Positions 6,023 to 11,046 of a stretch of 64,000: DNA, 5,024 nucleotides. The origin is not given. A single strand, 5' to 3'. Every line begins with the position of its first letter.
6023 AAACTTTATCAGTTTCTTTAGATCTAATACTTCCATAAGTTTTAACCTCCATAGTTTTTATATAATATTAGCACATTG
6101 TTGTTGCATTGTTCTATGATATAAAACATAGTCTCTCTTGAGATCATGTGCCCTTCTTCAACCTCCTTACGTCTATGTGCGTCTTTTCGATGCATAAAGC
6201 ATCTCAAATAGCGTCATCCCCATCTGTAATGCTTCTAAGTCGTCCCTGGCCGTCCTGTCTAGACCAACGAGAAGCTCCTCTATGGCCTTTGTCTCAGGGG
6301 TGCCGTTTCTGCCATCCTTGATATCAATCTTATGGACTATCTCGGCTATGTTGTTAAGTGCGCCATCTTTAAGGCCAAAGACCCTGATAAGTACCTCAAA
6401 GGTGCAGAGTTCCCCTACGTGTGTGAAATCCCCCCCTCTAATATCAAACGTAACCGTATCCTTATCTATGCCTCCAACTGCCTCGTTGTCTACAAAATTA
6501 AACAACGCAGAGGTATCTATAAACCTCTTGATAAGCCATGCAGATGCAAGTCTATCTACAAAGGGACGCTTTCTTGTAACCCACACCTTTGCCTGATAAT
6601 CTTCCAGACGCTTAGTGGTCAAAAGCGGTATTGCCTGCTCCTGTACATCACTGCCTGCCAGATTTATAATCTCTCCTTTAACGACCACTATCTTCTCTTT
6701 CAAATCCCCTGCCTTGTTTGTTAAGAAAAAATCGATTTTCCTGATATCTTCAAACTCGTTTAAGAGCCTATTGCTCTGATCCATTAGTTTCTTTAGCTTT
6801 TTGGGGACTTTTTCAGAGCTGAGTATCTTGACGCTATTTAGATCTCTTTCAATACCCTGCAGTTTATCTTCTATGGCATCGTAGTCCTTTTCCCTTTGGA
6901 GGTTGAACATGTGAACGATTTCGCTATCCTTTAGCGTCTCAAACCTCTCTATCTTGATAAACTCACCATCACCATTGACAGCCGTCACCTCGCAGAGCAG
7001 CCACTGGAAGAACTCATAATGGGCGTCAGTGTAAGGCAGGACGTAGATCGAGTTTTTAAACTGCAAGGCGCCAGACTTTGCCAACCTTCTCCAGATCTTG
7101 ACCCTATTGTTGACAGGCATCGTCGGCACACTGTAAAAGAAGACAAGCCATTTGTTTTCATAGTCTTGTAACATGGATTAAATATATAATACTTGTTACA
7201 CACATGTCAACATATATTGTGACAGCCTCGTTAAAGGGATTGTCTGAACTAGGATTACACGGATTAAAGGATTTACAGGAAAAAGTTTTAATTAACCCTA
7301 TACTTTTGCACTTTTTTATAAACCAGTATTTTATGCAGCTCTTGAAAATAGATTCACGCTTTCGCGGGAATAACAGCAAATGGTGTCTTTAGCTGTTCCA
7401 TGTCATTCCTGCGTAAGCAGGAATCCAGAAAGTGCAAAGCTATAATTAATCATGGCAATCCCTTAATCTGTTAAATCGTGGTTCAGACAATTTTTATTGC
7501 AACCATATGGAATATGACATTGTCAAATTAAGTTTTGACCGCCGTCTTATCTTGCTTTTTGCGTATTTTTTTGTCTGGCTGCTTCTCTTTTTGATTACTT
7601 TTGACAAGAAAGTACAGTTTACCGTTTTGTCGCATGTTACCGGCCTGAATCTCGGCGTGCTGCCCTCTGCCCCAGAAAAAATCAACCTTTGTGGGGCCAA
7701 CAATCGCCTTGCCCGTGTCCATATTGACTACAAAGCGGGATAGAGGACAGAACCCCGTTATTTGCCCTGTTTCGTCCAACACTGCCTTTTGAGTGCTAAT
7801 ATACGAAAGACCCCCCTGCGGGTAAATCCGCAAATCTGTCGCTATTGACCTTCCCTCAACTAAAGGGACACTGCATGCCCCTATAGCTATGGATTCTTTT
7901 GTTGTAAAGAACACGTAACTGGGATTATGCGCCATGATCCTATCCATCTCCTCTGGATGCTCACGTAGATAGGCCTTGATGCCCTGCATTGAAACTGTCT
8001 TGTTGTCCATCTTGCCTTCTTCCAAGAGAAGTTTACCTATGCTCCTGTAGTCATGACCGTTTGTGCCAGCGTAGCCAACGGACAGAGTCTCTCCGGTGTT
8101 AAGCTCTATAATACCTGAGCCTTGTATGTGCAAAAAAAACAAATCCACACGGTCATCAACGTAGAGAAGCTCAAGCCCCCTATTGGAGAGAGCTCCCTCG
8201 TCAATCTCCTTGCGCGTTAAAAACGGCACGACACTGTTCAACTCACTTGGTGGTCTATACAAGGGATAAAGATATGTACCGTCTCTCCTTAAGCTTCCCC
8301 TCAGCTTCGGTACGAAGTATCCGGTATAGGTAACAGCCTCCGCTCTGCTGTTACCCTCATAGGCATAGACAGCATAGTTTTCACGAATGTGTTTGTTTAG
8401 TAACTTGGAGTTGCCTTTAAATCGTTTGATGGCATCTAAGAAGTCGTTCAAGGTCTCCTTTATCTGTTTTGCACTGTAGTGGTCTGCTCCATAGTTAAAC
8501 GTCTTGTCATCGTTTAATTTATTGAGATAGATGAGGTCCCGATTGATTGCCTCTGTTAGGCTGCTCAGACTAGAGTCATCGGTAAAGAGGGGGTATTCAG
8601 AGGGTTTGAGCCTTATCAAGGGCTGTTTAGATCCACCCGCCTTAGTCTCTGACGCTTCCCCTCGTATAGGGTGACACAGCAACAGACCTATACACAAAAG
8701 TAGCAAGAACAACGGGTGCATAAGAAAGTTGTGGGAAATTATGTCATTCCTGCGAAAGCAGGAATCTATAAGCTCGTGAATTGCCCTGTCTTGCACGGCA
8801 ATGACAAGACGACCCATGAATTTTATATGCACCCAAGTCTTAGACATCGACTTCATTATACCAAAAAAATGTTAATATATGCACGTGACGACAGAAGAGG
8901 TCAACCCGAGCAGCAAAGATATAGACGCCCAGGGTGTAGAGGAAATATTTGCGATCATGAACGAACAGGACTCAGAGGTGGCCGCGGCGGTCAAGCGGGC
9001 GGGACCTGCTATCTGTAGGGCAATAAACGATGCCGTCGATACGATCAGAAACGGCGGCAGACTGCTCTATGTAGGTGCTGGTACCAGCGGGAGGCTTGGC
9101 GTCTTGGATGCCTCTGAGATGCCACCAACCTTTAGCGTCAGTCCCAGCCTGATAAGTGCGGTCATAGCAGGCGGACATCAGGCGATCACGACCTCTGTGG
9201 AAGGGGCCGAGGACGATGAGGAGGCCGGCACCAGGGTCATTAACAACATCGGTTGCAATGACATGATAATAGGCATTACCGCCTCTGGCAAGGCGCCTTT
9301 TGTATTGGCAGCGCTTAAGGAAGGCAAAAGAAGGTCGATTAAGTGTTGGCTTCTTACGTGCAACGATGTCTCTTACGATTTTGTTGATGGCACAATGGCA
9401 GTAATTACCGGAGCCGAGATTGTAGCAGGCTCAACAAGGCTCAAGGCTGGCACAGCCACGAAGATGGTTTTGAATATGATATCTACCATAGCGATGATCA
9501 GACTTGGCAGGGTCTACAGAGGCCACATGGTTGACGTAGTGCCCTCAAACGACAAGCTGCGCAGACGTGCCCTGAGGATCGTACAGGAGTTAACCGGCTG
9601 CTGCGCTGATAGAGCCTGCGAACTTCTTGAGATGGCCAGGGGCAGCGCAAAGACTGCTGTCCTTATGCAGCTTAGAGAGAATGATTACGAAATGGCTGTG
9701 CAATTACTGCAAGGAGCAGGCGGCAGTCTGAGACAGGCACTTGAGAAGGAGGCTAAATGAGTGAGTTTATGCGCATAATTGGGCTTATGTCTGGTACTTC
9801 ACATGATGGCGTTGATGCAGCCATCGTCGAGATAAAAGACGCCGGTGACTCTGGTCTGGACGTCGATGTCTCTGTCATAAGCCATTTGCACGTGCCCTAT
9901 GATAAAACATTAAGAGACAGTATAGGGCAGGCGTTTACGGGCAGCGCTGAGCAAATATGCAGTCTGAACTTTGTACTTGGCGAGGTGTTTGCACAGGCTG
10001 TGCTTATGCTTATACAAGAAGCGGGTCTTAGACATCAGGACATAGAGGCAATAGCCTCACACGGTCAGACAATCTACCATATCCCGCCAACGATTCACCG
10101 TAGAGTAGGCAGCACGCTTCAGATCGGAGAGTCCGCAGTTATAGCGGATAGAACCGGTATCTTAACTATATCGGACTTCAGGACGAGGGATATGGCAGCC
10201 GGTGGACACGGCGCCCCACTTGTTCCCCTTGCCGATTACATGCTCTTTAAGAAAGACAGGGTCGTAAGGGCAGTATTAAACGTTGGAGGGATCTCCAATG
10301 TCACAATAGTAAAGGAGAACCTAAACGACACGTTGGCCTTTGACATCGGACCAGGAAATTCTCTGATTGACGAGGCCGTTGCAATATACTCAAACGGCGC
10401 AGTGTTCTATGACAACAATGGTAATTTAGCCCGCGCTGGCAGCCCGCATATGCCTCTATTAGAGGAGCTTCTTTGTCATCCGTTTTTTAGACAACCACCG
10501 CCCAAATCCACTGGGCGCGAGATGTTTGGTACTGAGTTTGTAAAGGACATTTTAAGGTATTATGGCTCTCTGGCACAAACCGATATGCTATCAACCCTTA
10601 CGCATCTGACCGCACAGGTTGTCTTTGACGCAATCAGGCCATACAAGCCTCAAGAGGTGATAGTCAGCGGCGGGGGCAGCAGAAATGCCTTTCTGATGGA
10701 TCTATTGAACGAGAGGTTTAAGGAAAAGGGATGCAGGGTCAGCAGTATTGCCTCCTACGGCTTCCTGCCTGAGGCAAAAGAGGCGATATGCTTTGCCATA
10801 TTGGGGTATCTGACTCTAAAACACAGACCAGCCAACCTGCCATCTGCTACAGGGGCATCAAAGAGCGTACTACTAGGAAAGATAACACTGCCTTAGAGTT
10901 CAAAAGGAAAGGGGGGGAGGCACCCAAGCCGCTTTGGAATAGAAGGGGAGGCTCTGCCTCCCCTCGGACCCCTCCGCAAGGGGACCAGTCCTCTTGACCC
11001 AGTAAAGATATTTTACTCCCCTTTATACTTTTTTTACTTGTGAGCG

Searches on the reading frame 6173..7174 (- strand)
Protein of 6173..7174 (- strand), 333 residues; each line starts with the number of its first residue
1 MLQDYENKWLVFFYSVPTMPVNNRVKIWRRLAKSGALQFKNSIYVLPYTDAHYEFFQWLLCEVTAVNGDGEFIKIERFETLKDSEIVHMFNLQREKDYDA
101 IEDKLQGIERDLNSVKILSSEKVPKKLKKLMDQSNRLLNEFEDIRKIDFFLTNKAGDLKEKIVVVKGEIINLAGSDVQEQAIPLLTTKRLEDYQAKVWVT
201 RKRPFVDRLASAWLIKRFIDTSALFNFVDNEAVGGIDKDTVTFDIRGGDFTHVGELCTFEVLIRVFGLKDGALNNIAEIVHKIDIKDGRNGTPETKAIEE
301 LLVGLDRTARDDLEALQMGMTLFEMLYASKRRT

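Call 14: search_protein_families(library=pfam, proteins=[window:6173-7174:-], max_evalue=0.0001)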
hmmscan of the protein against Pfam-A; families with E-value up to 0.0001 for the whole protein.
window:6173-7174:- (333 aa): 2 families
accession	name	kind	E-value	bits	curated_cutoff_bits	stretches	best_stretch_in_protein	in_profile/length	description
PF09828.14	ChrB_C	-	3.8e-42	144.2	25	1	198-328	1-130/132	ChrB, C-terminal domain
PF20229.3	ChrB_N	-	7.6e-08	32.9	23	1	24-164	1-140/159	Protein ChrB, N-terminal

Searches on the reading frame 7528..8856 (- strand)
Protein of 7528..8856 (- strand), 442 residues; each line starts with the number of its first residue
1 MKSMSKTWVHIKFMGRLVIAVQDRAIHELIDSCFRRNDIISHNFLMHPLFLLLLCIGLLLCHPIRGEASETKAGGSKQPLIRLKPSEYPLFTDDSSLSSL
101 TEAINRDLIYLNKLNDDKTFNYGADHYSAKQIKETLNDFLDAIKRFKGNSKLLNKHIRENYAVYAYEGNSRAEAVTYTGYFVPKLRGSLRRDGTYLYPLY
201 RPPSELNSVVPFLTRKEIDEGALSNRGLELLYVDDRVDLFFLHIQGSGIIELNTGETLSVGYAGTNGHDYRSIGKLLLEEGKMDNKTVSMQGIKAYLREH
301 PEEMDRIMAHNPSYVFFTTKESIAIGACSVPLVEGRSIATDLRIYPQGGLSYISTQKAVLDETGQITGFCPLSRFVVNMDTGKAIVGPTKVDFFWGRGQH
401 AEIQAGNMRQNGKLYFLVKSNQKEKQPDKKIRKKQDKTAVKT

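Call 14: search_protein_families(library=pfam, proteins=[window:7528-8856:-], max_evalue=0.0001)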
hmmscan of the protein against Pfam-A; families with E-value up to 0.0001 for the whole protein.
window:7528-8856:- (442 aa): 2 families
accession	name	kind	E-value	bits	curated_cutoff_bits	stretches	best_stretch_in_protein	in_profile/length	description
PF03562.22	MltA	-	3.3e-50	170.7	24.3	1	177-317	2-162/163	MltA specific insert domain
PF06725.17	3D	-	3.8e-15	56.3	23.8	1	336-417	1-71/72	3D domain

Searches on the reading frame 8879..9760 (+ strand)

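Call 14: search_protein_families(library=pfam, proteins=[window:8879-9760:+], max_evalue=0.0001)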
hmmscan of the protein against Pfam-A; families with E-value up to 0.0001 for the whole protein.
window:8879-9760:+ (293 aa): 3 families
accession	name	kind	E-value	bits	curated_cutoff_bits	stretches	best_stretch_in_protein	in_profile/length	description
PF22645.1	GKRP_SIS_N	-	6.1e-20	71.5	27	1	45-147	2-110/113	Glucokinase regulatory protein N-terminal SIS domain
PF13580.11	SIS_2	-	1.5e-06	28.7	27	1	37-155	13-132/138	SIS domain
PF20741.3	GKRP-like_C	-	7.2e-06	26.9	27.7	1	216-250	3-37/100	C-terminal lid domain of glucokinase regulatory protein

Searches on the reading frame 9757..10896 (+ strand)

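Call 14: search_protein_families(library=pfam, proteins=[window:9757-10896:+], max_evalue=0.0001)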
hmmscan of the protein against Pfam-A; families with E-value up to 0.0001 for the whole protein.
window:9757-10896:+ (379 aa): 1 family
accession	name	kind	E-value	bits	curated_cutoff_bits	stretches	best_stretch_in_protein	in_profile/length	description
PF03702.20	AnmK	-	1.1e-104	350.9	24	1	5-377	1-365/367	Anhydro-N-acetylmuramic acid kinase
